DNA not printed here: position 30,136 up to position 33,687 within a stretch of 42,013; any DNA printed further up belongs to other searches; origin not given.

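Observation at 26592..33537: Operon of two membrane-anchored CRTAC1-like (FG-GAP/VCBS + UnbV/ASPIC) proteins and a B12-radical SAM enzyme embedded in the assembly line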

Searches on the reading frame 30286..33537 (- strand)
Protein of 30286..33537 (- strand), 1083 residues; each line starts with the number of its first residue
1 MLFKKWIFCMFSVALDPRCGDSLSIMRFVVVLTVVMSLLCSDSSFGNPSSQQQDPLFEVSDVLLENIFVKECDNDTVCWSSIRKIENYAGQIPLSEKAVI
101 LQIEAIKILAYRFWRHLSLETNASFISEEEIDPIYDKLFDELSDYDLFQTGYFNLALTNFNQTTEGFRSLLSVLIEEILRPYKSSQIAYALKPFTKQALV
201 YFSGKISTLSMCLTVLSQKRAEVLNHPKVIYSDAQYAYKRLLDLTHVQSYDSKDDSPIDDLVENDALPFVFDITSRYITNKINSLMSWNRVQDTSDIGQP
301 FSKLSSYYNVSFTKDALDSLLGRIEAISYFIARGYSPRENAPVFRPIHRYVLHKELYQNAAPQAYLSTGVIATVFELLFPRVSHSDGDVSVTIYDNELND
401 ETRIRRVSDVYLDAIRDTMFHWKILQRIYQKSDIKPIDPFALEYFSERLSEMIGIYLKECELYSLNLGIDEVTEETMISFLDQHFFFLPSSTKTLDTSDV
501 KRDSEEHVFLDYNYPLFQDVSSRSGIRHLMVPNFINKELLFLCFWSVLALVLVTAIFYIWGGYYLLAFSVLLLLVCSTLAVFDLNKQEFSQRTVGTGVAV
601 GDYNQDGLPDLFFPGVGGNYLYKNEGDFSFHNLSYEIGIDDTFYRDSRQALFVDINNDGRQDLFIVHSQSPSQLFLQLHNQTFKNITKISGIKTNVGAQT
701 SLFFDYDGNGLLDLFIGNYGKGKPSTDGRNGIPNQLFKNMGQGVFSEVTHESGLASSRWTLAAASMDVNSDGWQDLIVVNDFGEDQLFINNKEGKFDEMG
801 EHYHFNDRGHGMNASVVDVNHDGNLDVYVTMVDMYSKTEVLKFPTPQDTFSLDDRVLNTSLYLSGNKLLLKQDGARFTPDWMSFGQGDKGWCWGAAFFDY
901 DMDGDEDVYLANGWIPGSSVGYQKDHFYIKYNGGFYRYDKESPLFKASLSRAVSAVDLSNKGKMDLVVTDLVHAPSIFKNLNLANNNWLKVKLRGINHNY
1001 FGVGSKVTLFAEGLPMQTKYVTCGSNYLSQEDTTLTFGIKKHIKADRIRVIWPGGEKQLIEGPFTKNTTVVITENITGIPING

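Call 4: search_protein_families(library=pfam, proteins=[window:30286-33537:-], max_evalue=0.01)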
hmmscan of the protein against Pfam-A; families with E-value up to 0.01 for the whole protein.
window:30286-33537:- (1083 aa): 4 families
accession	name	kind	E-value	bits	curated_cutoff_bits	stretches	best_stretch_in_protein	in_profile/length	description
PF13517.12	FG-GAP_3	-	1.2e-36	125.5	26.9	4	767-829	1-61/61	FG-GAP-like repeat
PF01839.29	FG-GAP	-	8.2e-13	48.4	22.1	1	595-611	2-18/37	FG-GAP repeat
PF07593.17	UnbV_ASPIC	-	8.3e-13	48.5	23.4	1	1002-1063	1-61/68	ASPIC and UnbV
PF16743.10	PliI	-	0.0083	16.3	27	0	649-695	61-112/123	Periplasmic lysozyme inhibitor of I-type lysozyme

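Call 7: search_protein_families(library=ncbifam, proteins=[window:30286-33537:-], max_evalue=0.01)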
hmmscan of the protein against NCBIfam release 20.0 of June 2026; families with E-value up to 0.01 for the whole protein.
window:30286-33537:- (1083 aa): 0 families

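Call 30: search_solved_structures(query=window:30286-33537:-, max_evalue=0.01)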
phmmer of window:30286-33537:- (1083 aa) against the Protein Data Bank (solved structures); distinct sequences matched with E-value up to 0.01: 1.
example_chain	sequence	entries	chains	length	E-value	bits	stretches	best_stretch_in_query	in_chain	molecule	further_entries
9etn_A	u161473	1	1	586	5.2e-16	60.8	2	588-779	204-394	Cartilage acidic protein 1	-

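Call 33: find_homologous_proteins(query=window:30286-33537:-)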
Query window:30286-33537:- (1083 aa): 7 proteins with E <= 0.001 among 8000 candidates.
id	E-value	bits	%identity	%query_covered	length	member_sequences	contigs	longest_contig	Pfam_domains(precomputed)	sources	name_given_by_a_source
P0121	3.0e-176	606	34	94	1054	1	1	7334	PF01839.30,PF13517.13,PF07593.19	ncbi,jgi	ncbi:MAG: hypothetical protein ACI9BD_000410 [Candidatus Marinamargulisbacteria bacterium]|jgi:hypot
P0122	3.0e-44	169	28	45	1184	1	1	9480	PF01839.30,PF13517.13,PF07593.19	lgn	-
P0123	2.4e-41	160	26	45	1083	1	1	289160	PF01839.30,PF13517.13,PF07593.19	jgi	jgi:hypothetical protein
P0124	3.2e-32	130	26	43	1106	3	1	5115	PF01839.30,PF13517.13,PF07593.19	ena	-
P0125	3.0e-19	87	25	65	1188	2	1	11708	PF01839.30,PF13431.13,PF23914.2,PF13414.13,PF13176.13,PF13428.13,PF07593.19,PF14559.13,PF13517.13,PF00515.35,PF13424.13,PF21033.5,PF13432.13,PF09295.17,PF13181.13,PF07719.24,PF13174.13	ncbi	-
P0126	4.7e-16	76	27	38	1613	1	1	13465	PF19190.7,PF00801.27,PF13517.13,PF18962.8,PF13860.13,PF07593.19,PF18911.7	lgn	-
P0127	1.8e-8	51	26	22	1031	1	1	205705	PF01839.30,PF14559.13,PF23914.2,PF13517.13,PF13432.13,PF13428.13,PF07593.19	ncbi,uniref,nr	ncbi:hypothetical protein RISK_006084 [Rhodopirellula islandica]|uniref:ASPIC/UnbV domain-containing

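Call 34: find_encoding_contigs(protein=P0121, flank=10000, max_places=3)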
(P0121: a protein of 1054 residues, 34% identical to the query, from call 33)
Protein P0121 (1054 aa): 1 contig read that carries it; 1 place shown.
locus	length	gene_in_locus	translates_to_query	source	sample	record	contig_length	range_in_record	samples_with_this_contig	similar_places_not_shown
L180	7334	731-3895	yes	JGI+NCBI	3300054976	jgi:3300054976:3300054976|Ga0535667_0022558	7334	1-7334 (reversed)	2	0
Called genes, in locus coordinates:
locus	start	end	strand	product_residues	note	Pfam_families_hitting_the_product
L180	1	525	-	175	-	?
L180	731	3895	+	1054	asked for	PF01839:FG-GAP (faint), PF13517:FG-GAP_3, PF07593:UnbV_ASPIC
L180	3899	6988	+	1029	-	PF01839:FG-GAP (faint), PF13517:FG-GAP_3, PF07593:UnbV_ASPIC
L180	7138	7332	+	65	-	?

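Call 35: find_encoding_contigs(protein=P0123, flank=10000, max_places=2)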
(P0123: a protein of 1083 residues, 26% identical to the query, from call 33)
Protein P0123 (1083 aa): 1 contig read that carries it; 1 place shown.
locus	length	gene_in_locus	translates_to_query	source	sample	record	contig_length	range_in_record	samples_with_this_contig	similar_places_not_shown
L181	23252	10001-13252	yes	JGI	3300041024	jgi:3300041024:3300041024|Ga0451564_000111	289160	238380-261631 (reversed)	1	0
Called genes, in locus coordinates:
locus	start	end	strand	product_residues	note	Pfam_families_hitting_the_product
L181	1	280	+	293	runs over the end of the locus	PF00294:PfkB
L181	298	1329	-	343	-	PF00356:LacI, PF00532:Peripla_BP_1, PF13407:Peripla_BP_4, PF13377:Peripla_BP_3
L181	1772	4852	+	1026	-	PF13620:CarboxypepD_reg, PF13715:CarbopepD_reg_2, PF07715:Plug, PF00593:TonB_dep_Rec_b-barrel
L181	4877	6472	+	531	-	PF07980:SusD_RagB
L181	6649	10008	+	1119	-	PF13517:FG-GAP_3, PF07593:UnbV_ASPIC, PF13517:FG-GAP_3, PF01839:FG-GAP (weak)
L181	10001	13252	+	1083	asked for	PF01839:FG-GAP (faint), PF13517:FG-GAP_3, PF07593:UnbV_ASPIC, PF13517:FG-GAP_3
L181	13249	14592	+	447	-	PF01569:PAP2, PF22778:VCPO_2nd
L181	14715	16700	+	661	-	PF06445:GyrI-like, PF12899:Glyco_hydro_100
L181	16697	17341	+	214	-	PF00485:PRK (weak)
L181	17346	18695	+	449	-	PF07690:MFS_1, PF13347:MFS_2, PF07690:MFS_1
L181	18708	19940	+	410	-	PF07690:MFS_1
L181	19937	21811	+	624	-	PF07492:Trehalase_Ca-bi, PF01204:Trehalase, PF22422:MGH1-like_GH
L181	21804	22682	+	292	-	PF00071:Ras (weak), PF00350:Dynamin_N (faint), PF01926:MMR_HSR1, PF02421:FeoB_N, PF03193:RsgA_GTPase (faint), PF00009:GTP_EFTU, PF07650:KH_2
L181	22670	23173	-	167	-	-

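Call 73: find_related_loci(query=A2, collection=genome_contigs, flank=10000)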
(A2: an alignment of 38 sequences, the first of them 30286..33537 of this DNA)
Query A2 (1083 aa) in genome_contigs; peptide patterns used: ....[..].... (x = any residue, [..] = any of these).
600 stretches matched a pattern (row limit reached: there are more); 565 encode a relative of the query (tblastn E <= 1e-3); the best 80 are kept; 80 distinct loci.
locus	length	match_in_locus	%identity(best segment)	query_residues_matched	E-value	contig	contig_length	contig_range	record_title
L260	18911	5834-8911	33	56-1076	9e-162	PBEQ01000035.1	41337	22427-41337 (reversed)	MAG: bacterium isolate SP317 MHASMcontig_3027511, whole genome shotgun sequence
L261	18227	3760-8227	31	55-1081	4e-148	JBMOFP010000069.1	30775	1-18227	MAG: Bradymonadia bacterium isolate Deming_bin.242 contig3143, whole genome shotgun sequence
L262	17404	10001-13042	29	56-1057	8e-106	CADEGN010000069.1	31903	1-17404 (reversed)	MAG: uncultured Myxococcales bacterium isolate Myxococcales sp. RBC066 genome assembly, contig: MAG066_69, whole genome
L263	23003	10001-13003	29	62-1057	4e-99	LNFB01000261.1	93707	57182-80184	MAG: Deltaproteobacteria bacterium Ga0077550 Ga0077550_1187.1, whole genome shotgun sequence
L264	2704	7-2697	28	63-968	2e-96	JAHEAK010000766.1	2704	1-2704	MAG: Kofleriaceae bacterium isolate Ww100 NODE_161738_length_2704_cov_2.289586, whole genome shotgun sequence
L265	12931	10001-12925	30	48-1056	2e-126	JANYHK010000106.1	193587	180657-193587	MAG: Myxococcales bacterium isolate GL140_1_metabinner_44 GL140_1_k141_217000, whole genome shotgun sequence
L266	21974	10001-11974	26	412-1057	6e-56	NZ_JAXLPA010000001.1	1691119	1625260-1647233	Aquimarina sp. 2201CG5-10 contig1, whole genome shotgun sequence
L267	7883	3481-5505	27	412-1074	1e-54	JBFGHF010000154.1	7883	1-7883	MAG: Acidobacteriota bacterium isolate Mix_sand02.2020.12.Z.21 k141_3133445_length_7883_cov_8.0000, whole genome shotgun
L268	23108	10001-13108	23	8-1062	3e-52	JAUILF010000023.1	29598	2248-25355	MAG: Bacteroidia bacterium isolate Co_bin.39 NODE_9285_length_29598_cov_1.000746, whole genome shotgun sequence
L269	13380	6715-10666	30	596-1075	3e-51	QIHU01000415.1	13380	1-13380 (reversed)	MAG: Acidobacteria bacterium isolate SZUA-115 Ga0063293_10004340, whole genome shotgun sequence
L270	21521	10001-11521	29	584-1080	3e-50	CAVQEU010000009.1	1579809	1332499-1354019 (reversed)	MAG: uncultured Acidobacteriota bacterium isolate MFD09206.bin.1.160 genome assembly, contig: contig_2655, whole genome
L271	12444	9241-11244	27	405-1061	3e-49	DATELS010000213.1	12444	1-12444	MAG TPA_asm: Thermoanaerobaculia bacterium isolate SMAG_U8922 k141_2150087, whole genome shotgun sequence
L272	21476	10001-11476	30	586-1074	4e-49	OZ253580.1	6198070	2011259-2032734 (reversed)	MAG: Acidobacteriota bacterium isolate 47452053-f15d-47d9-810f-b45a5afbde1b genome assembly, chromosome: 1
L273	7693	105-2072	28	412-1055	7e-49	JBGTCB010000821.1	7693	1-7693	MAG: Saprospiraceae bacterium isolate JTS-RE11 k141_8719732, whole genome shotgun sequence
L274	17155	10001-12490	29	595-1080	2e-46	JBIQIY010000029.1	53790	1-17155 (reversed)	MAG: Flammeovirgaceae bacterium isolate mag.88f NODE_836_length_53790, whole genome shotgun sequence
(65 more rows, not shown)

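Call 77: search_protein_families(library=pfam, proteins=[L260:4655-5632:-, L260:9002-9592:+, L260:9589-10566:+, L261:2653-5106:-, L261:8258-10111:-, L262:7764-9773:+, L262:13150-15219:+, L263:7575-9566:-, L263:13261-15552:-, L265:8120-9787:+], max_evalue=0.0001)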
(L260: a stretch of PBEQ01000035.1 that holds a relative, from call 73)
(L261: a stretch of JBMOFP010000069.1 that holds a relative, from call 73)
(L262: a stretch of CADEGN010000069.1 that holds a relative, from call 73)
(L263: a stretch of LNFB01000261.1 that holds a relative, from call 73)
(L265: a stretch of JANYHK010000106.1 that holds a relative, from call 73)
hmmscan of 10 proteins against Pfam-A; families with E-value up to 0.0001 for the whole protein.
L260:4655-5632:- (325 aa): 1 family
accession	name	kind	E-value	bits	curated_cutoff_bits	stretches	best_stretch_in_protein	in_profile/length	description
PF00459.30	Inositol_P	-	7.3e-28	98.2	27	1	78-260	26-228/271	Inositol monophosphatase family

L260:9002-9592:+ (196 aa): 1 family
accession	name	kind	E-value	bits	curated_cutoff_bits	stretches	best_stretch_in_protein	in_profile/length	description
PF03968.19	LptD_N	-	4.4e-09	37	20.4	1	79-177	2-112/113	LptA/(LptD N-terminal domain) LPS transport protein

L260:9589-10566:+ (325 aa): 13 families
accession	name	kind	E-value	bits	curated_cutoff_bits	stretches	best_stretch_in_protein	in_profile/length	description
PF07992.20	Pyr_redox_2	-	5.3e-46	157.8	26.1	1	23-312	1-291/291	Pyridine nucleotide-disulphide oxidoreductase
PF13738.12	Pyr_redox_3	-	4.4e-22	79.1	30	1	99-295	102-305/305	Pyridine nucleotide-disulphide oxidoreductase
PF00070.33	Pyr_redox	-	3.8e-12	47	22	1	167-238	2-80/82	Pyridine nucleotide-disulphide oxidoreductase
PF00890.30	FAD_binding_2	-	8.7e-10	38.8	20.4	1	24-63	1-41/414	FAD binding domain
PF01946.23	Thi4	-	1.9e-09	37.6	26.2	1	22-99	15-98/235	Thi4 family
PF01266.30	DAO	-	9.8e-09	35.6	27.9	1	24-63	1-42/353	FAD dependent oxidoreductase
PF13450.12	NAD_binding_8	-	7.3e-08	33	21.9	1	27-62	1-37/68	NAD(P)-binding Rossmann-like domain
PF03486.20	HI0933_like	-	8e-08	32.5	50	0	23-54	1-32/244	HI0933-like protein Rossmann domain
PF01134.28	GIDA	-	1.2e-07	31.6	22.1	0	24-54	1-31/391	Glucose inhibited division protein A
PF12831.13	FAD_oxidored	-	1.3e-07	31.7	27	1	24-61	1-39/416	FAD dependent oxidoreductase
PF13454.12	NAD_binding_9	-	5e-05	23.8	21.8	0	26-63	1-43/155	FAD-NAD(P)-binding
PF01494.25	FAD_binding_3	-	9.6e-05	22.2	22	0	23-54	2-33/349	FAD binding domain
PF05834.18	Lycopene_cycl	-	9.6e-05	22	23.4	0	24-52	1-31/380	Lycopene cyclase protein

L261:2653-5106:- (817 aa): 0 families

L261:8258-10111:- (617 aa): 2 families
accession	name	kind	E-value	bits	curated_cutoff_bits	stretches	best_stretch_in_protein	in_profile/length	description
PF00821.23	PEPCK_GTP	-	8.1e-163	541.7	23.8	1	242-599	1-356/357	Phosphoenolpyruvate carboxykinase C-terminal P-loop domain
PF17297.7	PEPCK_N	-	3.4e-86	288.8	23.8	1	29-237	1-217/218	Phosphoenolpyruvate carboxykinase N-terminal domain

L262:7764-9773:+ (669 aa): 0 families

L262:13150-15219:+ (689 aa): 0 families

L263:7575-9566:- (663 aa): 0 families

L263:13261-15552:- (763 aa): 0 families

L265:8120-9787:+ (555 aa): 0 families

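Call 78: predict_structure(alignment_id=A2)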
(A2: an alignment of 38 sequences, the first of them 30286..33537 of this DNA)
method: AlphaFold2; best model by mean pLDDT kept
length: 1083 residues; sequences in the alignment: 38
mean_pLDDT: 82.3   pTM: 0.76
mean pLDDT of the five models: 82.3, 81.3, 80.1, 79.4, 78.1
residues with pLDDT >= 90: 523; 70-90: 313; 50-70: 171; < 50: 76
segments of 3 or more residues with pLDDT < 50: 1-4, 19-21, 42-51, 183-187, 251-260, 340-344, 493-499, 534-539, 576-586, 834-836, 847-849, 1079-1083
pLDDT, mean of each block of 10 residues (from residue 1): 50 53 63 74 46 77 94 80 86 89 92 89 89 74 66 84 93 88 49 93 92 91 86 91 76 47 73 95 89 64 81 92 91 75 52 61 84 84 88 67 86 90 94 93 96 93 91 92 75 48 73 90 87 51 68 68 58 51 50 88 96 92 96 94 86 96 95 96 97 94 95 94 71 95 96 94 94 94 90 93 81 92 92 56 55 68 72 80 65 92 94 77 88 85 87 95 95 92 94 94 97 95 91 96 95 94 96 74 34
secondary structure, 60 per line:
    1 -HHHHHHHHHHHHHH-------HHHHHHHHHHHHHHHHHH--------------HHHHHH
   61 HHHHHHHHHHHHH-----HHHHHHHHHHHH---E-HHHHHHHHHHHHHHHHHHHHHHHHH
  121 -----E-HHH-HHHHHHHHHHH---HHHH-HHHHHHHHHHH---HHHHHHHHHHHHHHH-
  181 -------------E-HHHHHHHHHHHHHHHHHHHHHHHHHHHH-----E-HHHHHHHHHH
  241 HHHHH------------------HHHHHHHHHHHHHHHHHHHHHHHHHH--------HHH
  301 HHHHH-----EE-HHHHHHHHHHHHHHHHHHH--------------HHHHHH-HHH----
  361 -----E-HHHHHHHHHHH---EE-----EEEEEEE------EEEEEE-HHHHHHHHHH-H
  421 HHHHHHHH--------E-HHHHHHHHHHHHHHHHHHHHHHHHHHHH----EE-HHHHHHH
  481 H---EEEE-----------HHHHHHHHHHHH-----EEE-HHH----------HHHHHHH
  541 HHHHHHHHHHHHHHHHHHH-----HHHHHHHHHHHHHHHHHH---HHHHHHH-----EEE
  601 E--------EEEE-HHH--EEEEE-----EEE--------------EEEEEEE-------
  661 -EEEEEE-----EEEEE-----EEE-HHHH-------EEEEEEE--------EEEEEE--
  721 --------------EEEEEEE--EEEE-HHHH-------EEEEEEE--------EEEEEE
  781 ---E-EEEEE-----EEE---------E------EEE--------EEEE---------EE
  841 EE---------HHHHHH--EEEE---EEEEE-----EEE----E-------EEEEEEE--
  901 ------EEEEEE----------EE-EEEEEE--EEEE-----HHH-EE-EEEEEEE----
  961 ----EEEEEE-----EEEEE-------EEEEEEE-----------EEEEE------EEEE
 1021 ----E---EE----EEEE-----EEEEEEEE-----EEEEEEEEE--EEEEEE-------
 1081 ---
elements in order (helices of 4 or more, strands of 3 or more residues): H2-15 H23-40 H55-73 H79-90 H96-120 H132-142 H146-149 H151-161 H165-179 H196-223 H231-245 H264-289 H298-305 H314-332 H347-352 H368-378 E389-395 E402-407 H409-418 H420-428 H439-466 H474-481 E485-488 H500-511 E517-519 H534-559 H565-582 H586-592 E598-601 E610-613 E620-624 E630-632 E647-653 E662-667 E673-677 E683-685 H687-690 E698-704 E713-718 E735-741 E744-747 H749-752 E760-766 E775-780 E786-790 E796-798 E815-817 E826-829 E839-842 H852-857 E860-863 E867-871 E877-879 E892-898 E907-912 E926-931 E934-937 E950-956 E965-970 E976-980 E988-994 E1006-1010 E1017-1020 E1035-1038 E1044-1051 E1057-1065 E1068-1073
